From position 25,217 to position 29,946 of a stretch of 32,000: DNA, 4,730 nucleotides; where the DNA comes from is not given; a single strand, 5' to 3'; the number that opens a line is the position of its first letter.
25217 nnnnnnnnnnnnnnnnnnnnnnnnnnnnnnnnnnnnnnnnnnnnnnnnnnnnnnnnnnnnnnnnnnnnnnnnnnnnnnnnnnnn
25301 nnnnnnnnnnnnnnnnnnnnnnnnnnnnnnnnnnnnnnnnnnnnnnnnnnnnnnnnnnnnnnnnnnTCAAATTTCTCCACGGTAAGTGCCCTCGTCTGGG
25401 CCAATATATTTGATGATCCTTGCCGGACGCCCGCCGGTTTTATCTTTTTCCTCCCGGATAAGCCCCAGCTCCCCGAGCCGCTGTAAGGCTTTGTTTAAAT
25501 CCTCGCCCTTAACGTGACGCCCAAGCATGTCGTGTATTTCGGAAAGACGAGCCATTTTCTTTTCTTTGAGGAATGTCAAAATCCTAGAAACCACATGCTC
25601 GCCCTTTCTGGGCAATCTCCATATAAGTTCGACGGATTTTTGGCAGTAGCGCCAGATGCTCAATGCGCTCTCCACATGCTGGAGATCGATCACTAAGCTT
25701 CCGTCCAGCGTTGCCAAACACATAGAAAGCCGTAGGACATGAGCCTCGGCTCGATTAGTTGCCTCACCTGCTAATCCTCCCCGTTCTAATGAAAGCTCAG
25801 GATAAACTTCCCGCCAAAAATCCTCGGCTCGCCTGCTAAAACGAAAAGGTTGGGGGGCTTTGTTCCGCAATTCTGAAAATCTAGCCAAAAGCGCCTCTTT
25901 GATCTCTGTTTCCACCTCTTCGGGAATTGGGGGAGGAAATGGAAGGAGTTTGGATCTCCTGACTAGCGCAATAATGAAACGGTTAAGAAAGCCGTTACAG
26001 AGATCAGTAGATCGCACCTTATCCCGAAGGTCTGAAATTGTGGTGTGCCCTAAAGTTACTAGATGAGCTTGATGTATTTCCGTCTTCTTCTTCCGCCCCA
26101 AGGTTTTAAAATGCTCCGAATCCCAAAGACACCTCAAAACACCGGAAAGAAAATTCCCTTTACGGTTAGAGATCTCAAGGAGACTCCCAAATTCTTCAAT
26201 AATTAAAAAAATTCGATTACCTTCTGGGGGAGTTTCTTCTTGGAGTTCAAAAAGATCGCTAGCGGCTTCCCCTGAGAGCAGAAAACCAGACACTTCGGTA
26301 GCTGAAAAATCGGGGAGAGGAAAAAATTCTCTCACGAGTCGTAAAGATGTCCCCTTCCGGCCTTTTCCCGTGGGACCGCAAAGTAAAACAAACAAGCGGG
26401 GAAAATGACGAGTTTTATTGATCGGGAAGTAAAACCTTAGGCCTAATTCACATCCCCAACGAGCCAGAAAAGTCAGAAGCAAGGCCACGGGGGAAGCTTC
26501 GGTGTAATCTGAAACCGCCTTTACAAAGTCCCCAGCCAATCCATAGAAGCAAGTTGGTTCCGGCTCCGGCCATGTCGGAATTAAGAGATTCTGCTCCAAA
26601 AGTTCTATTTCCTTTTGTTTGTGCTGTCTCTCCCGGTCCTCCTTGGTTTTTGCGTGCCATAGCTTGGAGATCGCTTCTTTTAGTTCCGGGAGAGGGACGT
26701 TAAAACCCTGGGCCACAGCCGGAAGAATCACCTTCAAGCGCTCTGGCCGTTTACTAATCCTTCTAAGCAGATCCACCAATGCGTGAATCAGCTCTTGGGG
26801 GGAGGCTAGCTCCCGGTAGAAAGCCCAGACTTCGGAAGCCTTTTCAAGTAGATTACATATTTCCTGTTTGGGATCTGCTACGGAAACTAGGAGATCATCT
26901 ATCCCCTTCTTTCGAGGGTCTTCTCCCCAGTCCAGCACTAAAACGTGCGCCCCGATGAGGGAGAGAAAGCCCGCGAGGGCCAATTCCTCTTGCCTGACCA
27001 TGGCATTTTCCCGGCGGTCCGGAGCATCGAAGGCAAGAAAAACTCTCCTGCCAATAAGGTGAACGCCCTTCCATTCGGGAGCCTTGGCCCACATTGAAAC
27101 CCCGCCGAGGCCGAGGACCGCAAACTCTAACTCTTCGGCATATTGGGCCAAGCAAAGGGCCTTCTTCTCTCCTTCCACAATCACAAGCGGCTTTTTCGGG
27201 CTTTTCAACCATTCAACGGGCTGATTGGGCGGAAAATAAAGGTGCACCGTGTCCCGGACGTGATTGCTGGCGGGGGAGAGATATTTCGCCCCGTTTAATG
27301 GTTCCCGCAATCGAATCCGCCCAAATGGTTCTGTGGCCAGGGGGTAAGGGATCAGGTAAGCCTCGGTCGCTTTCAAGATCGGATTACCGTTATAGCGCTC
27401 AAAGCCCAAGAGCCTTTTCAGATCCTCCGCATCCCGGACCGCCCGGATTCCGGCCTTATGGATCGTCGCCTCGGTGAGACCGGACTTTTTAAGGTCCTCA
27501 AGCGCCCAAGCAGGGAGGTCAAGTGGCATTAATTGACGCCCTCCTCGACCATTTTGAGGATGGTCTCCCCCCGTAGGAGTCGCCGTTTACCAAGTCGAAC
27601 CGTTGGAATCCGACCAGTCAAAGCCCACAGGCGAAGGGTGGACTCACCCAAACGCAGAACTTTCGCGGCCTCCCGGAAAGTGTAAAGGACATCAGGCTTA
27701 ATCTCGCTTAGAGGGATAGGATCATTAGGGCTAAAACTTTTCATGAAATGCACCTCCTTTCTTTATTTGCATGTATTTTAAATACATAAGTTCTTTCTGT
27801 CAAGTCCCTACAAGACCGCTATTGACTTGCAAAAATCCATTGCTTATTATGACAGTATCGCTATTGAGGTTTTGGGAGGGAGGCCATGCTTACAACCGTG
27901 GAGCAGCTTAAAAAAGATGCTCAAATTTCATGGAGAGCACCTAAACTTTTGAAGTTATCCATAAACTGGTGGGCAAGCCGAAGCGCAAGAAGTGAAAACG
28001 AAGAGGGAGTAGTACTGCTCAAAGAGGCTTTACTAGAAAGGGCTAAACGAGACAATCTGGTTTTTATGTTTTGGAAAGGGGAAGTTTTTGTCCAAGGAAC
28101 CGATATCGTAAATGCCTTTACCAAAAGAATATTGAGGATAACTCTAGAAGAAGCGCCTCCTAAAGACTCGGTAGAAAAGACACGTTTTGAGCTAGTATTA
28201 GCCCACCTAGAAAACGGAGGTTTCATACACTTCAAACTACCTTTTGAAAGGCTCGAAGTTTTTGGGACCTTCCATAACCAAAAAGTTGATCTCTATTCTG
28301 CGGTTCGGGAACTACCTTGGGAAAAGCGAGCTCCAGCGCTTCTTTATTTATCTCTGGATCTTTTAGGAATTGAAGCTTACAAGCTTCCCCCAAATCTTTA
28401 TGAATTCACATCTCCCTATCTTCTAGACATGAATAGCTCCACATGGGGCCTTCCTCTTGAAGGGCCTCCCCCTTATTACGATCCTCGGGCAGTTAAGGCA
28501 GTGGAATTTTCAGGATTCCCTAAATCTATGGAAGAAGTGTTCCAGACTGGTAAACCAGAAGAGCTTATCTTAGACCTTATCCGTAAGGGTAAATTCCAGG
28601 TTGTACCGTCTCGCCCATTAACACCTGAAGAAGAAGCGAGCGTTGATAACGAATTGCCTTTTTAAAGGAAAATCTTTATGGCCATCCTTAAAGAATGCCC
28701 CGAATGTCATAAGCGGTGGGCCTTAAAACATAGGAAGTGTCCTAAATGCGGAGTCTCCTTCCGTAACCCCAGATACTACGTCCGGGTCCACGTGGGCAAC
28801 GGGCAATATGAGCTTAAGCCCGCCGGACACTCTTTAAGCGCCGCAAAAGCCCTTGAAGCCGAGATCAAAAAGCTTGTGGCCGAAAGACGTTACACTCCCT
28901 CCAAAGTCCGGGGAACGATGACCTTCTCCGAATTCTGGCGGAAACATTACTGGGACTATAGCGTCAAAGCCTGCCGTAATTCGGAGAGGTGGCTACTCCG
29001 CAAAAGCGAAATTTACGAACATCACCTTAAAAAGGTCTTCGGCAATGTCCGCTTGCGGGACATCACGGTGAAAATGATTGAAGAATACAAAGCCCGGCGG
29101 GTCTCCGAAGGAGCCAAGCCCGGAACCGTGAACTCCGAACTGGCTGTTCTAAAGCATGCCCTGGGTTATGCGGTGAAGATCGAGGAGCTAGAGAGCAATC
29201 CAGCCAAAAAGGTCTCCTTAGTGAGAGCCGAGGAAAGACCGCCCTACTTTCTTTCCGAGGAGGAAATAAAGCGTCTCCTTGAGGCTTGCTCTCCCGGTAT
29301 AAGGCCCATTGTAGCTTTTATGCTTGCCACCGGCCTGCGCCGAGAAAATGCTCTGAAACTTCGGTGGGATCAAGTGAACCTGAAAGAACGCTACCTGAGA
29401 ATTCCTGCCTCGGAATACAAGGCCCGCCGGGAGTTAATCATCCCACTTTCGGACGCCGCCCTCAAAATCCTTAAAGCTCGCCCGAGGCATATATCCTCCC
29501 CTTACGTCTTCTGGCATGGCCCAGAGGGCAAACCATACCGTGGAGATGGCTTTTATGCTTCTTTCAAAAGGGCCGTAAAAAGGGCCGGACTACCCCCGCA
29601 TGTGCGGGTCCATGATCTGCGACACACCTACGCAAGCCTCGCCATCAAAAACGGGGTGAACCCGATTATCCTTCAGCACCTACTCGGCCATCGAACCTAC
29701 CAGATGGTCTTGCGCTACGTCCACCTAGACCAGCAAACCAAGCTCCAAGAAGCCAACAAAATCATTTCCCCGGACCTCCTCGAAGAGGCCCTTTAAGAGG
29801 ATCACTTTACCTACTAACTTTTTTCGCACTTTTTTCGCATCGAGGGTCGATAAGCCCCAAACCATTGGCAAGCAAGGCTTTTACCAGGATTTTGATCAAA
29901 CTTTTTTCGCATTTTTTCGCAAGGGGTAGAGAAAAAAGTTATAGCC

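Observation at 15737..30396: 14.6-kb tRNA-Ala-integrated element with satellite-like gene grammar (int, alpA, primase-helicase, TerS-like, no virion genes)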

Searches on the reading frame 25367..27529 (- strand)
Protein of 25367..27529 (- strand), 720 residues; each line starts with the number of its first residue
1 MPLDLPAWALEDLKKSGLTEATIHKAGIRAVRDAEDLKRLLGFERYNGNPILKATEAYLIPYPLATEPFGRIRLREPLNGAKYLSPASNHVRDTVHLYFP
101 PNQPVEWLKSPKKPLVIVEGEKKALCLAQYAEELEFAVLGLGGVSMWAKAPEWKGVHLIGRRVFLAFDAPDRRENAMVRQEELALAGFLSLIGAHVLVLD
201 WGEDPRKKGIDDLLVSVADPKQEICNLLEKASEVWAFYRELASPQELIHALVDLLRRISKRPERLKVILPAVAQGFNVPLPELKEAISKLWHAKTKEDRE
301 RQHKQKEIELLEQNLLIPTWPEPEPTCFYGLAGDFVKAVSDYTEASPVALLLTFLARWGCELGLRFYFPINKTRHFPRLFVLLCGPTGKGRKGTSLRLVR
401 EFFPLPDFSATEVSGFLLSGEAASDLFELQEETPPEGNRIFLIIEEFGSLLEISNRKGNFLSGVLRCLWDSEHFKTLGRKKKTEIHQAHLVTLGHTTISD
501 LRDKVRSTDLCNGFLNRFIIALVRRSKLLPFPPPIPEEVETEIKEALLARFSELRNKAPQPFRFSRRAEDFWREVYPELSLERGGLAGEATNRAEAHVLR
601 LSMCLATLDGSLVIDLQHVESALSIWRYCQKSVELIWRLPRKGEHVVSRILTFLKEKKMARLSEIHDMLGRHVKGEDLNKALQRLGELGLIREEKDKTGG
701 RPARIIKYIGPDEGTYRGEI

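Call 7: search_protein_families(library=pfam, max_evalue=0.01, proteins=[window:25367-27529:-])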
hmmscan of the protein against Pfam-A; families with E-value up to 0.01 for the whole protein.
window:25367-27529:- (720 aa): 1 family
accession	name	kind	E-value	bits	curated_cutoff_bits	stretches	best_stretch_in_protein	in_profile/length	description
PF12965.13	DUF3854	-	2.5e-10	40.8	23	1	108-216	6-125/130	Domain of unknown function (DUF3854)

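Call 9: search_protein_families(library=phrogs, max_evalue=0.001, proteins=[window:25367-27529:-])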
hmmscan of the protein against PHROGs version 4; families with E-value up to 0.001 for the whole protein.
window:25367-27529:- (720 aa): 3 families
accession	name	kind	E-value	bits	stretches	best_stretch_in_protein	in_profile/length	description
phrog_3022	-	DNA, RNA and nucleotide metabolism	6.7e-09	35.7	1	372-703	403-781/788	DNA primase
phrog_14296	-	DNA, RNA and nucleotide metabolism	1.5e-06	28.5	0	426-631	113-311/417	DNA primase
phrog_10514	-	DNA, RNA and nucleotide metabolism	4.2e-05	23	1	367-523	380-536/750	DNA primase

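Call 10: search_protein_families(library=ncbifam, max_evalue=0.001, proteins=[window:25367-27529:-])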
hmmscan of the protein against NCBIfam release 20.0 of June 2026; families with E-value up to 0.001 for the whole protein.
window:25367-27529:- (720 aa): 0 families

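Call 17: find_encoding_contigs(protein=window:25367-27529:-, flank=10000, max_places=6)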
Protein window:25367-27529:- (720 aa): no gene with exactly this product is on record in the collection.

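Call 18: find_related_loci(query=window:25367-27529:-, collection=genome_contigs, flank=10000)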
Query window:25367-27529:- (720 aa) in genome_contigs; peptide patterns used: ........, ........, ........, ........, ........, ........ (x = any residue, [..] = any of these).
95 stretches matched a pattern, but none encodes a relative of the query by tblastn (E <= 1e-3).

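Call 27: find_homologous_proteins(query=window:25367-27529:-)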
Query window:25367-27529:- (720 aa): 34 proteins with E <= 0.001 among 8000 candidates.
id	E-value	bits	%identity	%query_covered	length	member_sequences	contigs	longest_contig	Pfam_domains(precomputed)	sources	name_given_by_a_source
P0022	0.0e+0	1643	100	100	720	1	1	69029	PF12965.14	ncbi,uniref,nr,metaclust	ncbi:DUF3854 domain-containing protein [Thermosulfurimonas dismutans]|uniref:DUF3854 domain-containi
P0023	1.2e-65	241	32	55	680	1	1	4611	PF13148.12,PF12965.14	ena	-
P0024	1.3e-59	221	32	53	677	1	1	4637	PF13148.12,PF12965.14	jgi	jgi:hypothetical protein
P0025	3.6e-59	219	34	54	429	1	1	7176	PF13148.12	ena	-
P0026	8.0e-59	218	30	58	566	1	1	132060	PF13148.12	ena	-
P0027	1.4e-57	214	31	54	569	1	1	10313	-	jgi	jgi:hypothetical protein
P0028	3.0e-56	209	35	55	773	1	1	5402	PF09250.17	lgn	-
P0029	6.8e-56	208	36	53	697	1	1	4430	PF13148.12,PF09250.17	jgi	jgi:hypothetical protein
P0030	6.6e-55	205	36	54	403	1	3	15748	PF13148.12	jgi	jgi:hypothetical protein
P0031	2.0e-51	194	34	54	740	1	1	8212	PF13148.12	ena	-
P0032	3.6e-51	193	33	53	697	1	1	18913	PF12965.14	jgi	jgi:hypothetical protein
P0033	7.3e-51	192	34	54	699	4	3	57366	PF09250.17,PF08708.17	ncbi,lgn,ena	-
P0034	1.1e-50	191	32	53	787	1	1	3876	PF22763.2,PF13148.12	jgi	jgi:hypothetical protein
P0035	6.5e-49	185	33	44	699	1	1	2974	PF12965.14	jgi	jgi:hypothetical protein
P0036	5.2e-48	182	31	53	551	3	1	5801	-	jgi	jgi:hypothetical protein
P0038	2.3e-42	164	32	53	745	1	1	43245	PF13148.12,PF09250.17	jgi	jgi:hypothetical protein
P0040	3.7e-39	153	31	50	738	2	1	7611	PF13148.12,PF09250.17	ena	-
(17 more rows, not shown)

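Call 53: search_solved_structures(query=window:25367-27529:-, max_evalue=0.1)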
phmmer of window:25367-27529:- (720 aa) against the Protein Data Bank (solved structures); distinct sequences matched with E-value up to 0.1: 1.
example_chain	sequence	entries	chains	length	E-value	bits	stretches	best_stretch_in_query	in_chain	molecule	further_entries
8gbd_A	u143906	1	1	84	0.092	14.4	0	641-695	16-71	Double-stranded RNA-specific adenosine deaminase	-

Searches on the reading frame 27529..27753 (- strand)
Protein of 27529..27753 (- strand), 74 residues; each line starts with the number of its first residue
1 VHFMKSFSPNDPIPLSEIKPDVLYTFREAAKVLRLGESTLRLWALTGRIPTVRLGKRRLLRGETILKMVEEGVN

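Call 7: search_protein_families(library=pfam, max_evalue=0.01, proteins=[window:27529-27753:-])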
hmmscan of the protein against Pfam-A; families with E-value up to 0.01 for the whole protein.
window:27529-27753:- (74 aa): 2 families
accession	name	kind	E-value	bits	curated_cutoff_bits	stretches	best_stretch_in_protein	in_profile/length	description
PF12728.13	HTH_17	-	1.9e-09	38.1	27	1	23-71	1-49/51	Helix-turn-helix domain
PF21321.3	HTH_66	-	0.0057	17.5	24.3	1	23-70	2-46/83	Putative DNA-binding HTH domain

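Call 9: search_protein_families(library=phrogs, max_evalue=0.001, proteins=[window:27529-27753:-])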
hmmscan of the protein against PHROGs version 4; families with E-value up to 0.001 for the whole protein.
window:27529-27753:- (74 aa): 2 families
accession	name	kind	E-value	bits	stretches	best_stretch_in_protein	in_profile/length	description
phrog_66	-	integration and excision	2.2e-05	25.3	1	16-58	86-130/412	excisionase and transcriptional regulator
phrog_10045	-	DNA, RNA and nucleotide metabolism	0.00094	20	0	23-57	20-55/74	HTH DNA binding protein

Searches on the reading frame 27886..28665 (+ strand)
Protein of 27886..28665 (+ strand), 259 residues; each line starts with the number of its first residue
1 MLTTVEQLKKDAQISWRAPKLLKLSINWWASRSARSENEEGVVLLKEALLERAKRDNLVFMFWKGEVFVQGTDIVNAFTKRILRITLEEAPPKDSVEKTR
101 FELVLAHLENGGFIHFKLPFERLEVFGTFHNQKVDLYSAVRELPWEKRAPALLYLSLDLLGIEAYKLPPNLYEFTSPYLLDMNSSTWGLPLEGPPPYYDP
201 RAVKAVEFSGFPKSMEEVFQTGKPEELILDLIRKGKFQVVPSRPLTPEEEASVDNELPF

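Call 7: search_protein_families(library=pfam, max_evalue=0.01, proteins=[window:27886-28665:+])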
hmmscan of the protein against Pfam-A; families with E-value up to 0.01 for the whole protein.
window:27886-28665:+ (259 aa): 0 families

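Call 9: search_protein_families(library=phrogs, max_evalue=0.001, proteins=[window:27886-28665:+])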
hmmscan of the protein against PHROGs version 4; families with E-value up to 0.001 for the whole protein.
window:27886-28665:+ (259 aa): 0 families

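Call 10: search_protein_families(library=ncbifam, max_evalue=0.001, proteins=[window:27886-28665:+])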
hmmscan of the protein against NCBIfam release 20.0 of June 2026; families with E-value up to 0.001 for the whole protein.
window:27886-28665:+ (259 aa): 0 families

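Call 11: search_protein_families(library=padloc, max_evalue=0.001, proteins=[window:27886-28665:+])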
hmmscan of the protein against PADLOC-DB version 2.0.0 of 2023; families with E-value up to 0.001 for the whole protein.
window:27886-28665:+ (259 aa): 0 families

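Call 50: search_solved_structures(query=window:27886-28665:+, max_evalue=1)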
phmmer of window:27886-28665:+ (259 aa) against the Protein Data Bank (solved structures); distinct sequences matched with E-value up to 1: 0.

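Call 59: predict_structure(protein=window:27886-28665:+)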
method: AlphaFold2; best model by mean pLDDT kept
length: 259 residues; sequences in the alignment: 1
mean_pLDDT: 38.3   pTM: 0.33
mean pLDDT of the five models: 38.3, 35.8, 35.4, 32.6, 30.3
residues with pLDDT >= 90: 0; 70-90: 4; 50-70: 45; < 50: 210
segments of 3 or more residues with pLDDT < 50: 1-72, 112-141, 148-222, 224-233, 235-245, 252-259
pLDDT, mean of each block of 10 residues (from residue 1): 33 26 28 31 38 36 34 52 67 62 60 41 25 33 50 38 29 26 26 26 24 38 47 39 46 39
secondary structure, 60 per line:
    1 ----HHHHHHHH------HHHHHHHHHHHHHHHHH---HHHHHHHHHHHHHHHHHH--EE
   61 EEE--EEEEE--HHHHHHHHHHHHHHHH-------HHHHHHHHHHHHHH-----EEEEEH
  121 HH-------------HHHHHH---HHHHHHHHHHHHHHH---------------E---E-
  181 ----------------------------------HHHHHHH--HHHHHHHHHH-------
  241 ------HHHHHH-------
elements in order: H5-12 H19-35 H39-56 E59-63 E66-70 H73-88 H96-109 E115-119 H136-141 H145-159 H215-221 H224-233 H247-252

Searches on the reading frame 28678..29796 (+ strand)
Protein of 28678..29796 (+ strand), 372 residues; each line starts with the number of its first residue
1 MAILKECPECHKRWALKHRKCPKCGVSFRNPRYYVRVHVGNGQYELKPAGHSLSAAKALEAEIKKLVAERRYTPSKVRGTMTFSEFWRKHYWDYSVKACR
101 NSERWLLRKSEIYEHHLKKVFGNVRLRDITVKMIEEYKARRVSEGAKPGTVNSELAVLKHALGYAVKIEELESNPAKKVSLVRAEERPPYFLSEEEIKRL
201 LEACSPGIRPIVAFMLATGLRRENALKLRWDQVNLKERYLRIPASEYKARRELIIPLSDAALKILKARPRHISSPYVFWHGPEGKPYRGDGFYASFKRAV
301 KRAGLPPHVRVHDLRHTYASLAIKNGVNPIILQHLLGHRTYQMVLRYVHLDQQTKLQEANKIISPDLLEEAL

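Call 7: search_protein_families(library=pfam, max_evalue=0.01, proteins=[window:28678-29796:+])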
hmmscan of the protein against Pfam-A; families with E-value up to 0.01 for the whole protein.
window:28678-29796:+ (372 aa): 4 families
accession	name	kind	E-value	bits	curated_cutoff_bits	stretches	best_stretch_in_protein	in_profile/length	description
PF00589.27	Phage_integrase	-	8.6e-32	110.7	27.1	1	191-353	2-171/172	Phage integrase family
PF13102.12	Phage_int_SAM_5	-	2.1e-05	25.2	22.3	1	90-178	9-97/98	Phage integrase SAM-like domain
PF24624.1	Int_N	-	4.9e-05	24.4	27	1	116-180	32-97/100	Phage integrase, N-terminal domain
PF14659.12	Phage_int_SAM_3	-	0.00046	20.8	22.6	1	82-137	1-53/58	Phage integrase, N-terminal SAM-like domain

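Call 9: search_protein_families(library=phrogs, max_evalue=0.001, proteins=[window:28678-29796:+])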
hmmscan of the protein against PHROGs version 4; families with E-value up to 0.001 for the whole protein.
window:28678-29796:+ (372 aa): 10 families
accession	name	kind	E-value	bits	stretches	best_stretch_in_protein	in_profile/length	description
phrog_1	-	integration and excision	7e-73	247.9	1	29-365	120-449/611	integrase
phrog_216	-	integration and excision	5e-40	138.5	1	152-361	16-235/301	integrase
phrog_35951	-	unknown function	2e-11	45.2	1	295-362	8-74/97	-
phrog_7269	-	integration and excision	6.5e-10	39.8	1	293-359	10-77/89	integrase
phrog_37709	-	unknown function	4.5e-09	37.3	1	154-240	24-109/116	-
phrog_7685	-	integration and excision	7.2e-09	36.5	1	255-362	131-235/240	integrase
phrog_22184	-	unknown function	2.2e-05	25.1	1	109-179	92-164/254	-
phrog_23783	-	integration and excision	2.4e-05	25.4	1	56-177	40-150/162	integrase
phrog_9208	-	integration and excision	0.00043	21.2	1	309-352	188-231/241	integrase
phrog_7244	-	integration and excision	0.00077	19.8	1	116-258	105-244/263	integrase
